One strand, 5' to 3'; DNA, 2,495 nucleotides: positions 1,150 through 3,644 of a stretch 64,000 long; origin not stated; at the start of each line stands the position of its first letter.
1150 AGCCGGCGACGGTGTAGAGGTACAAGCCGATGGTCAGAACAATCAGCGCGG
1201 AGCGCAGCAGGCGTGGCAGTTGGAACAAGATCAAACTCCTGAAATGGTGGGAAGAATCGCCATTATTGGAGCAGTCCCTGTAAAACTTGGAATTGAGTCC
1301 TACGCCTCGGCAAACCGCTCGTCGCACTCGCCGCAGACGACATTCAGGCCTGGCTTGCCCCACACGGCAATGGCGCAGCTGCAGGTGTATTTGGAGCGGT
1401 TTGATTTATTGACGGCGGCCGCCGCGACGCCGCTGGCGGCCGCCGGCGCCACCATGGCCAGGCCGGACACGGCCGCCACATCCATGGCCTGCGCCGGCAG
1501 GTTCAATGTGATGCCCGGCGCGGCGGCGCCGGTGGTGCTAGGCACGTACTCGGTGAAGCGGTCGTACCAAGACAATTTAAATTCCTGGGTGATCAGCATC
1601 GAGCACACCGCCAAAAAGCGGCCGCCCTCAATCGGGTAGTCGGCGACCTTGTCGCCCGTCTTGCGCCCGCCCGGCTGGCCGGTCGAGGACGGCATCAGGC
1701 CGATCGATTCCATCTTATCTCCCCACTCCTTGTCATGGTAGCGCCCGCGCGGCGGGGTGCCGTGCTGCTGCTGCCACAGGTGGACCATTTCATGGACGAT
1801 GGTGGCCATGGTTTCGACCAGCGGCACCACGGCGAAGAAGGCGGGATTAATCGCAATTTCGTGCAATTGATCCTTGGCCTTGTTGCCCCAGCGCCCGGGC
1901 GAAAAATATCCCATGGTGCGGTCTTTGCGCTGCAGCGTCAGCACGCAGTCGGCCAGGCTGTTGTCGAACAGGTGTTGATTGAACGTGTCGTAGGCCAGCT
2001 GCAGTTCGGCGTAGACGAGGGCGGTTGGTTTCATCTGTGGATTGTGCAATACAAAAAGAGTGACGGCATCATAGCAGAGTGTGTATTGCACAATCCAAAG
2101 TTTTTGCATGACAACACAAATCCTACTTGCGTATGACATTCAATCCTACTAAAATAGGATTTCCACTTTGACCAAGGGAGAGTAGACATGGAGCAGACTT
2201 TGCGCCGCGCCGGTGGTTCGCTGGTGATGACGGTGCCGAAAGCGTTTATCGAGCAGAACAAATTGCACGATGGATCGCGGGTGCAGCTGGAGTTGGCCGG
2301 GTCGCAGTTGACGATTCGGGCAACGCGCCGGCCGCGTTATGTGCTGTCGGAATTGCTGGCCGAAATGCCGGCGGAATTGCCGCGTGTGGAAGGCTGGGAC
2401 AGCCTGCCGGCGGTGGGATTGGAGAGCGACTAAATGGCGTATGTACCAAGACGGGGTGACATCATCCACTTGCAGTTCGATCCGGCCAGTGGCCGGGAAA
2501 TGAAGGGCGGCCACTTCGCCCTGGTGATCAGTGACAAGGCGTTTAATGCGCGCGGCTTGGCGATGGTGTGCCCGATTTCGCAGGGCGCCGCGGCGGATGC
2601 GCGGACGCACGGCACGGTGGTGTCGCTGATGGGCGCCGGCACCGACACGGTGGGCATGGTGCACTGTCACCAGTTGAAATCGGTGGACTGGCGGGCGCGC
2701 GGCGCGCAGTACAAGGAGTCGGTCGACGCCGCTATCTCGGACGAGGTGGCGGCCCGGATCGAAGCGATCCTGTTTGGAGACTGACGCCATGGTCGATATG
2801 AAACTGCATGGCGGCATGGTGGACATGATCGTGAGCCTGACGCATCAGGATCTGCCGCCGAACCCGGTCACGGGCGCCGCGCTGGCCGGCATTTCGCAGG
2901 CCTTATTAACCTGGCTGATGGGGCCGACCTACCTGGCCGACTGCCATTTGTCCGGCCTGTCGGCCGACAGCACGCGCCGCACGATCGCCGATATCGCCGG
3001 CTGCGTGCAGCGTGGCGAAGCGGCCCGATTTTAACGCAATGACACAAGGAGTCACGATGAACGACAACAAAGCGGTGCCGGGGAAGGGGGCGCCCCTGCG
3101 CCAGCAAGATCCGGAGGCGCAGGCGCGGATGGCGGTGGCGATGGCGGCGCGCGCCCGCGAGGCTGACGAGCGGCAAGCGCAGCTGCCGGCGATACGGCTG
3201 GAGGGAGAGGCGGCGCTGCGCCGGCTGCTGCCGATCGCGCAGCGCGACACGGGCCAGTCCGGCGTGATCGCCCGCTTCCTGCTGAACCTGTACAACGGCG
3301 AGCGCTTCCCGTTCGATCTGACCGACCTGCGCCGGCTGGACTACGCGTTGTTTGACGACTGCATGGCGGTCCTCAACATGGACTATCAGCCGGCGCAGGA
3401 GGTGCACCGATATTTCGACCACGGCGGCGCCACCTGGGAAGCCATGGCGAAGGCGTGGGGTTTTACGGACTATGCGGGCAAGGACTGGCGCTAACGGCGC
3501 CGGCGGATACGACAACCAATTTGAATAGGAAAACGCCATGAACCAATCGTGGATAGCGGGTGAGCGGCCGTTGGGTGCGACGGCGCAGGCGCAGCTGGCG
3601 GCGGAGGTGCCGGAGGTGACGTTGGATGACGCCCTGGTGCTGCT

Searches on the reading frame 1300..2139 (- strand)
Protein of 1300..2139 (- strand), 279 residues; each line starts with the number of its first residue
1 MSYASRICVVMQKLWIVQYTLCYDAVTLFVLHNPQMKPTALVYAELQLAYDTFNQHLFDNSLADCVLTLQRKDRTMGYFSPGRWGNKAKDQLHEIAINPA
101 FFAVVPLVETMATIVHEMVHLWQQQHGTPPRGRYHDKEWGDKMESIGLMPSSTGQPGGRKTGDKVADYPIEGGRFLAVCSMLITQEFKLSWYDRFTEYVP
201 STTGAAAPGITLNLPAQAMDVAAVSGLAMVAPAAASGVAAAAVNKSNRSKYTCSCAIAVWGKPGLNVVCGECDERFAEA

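Call 5: search_protein_families(library=pfam, proteins=[window:1300-2139:-], max_evalue=0.01)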
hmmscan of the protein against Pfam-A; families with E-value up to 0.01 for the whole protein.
window:1300-2139:- (279 aa): 2 families
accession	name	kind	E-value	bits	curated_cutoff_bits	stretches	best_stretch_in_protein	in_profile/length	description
PF10263.15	SprT-like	-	5e-09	36.4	25.6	1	49-148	4-97/108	SprT-like family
PF14891.12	Peptidase_M91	-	0.0018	19.1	25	1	67-141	48-123/176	Effector protein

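Call 12: search_protein_families(library=phrogs, proteins=[window:1300-2139:-], max_evalue=0.001)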
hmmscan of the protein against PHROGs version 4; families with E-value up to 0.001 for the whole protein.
window:1300-2139:- (279 aa): 1 family
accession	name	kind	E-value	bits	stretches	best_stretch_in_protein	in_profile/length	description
phrog_6361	-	unknown function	1.8e-24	87.5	1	40-279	13-202/203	-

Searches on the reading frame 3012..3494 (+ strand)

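Call 5: search_protein_families(library=pfam, proteins=[window:3012-3494:+], max_evalue=0.01)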
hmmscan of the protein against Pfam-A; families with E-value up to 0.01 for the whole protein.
window:3012-3494:+ (160 aa): 1 family
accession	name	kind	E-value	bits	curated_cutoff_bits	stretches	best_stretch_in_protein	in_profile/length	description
PF24720.1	DUF7673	-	3.9e-33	113.7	27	1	67-150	2-85/85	Family of unknown function (DUF7673)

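Call 12: search_protein_families(library=phrogs, proteins=[window:3012-3494:+], max_evalue=0.001)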
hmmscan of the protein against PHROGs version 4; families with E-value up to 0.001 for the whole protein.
window:3012-3494:+ (160 aa): 1 family
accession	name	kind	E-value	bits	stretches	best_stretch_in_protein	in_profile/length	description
phrog_6694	-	unknown function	3.5e-42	144.3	1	53-150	14-111/117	-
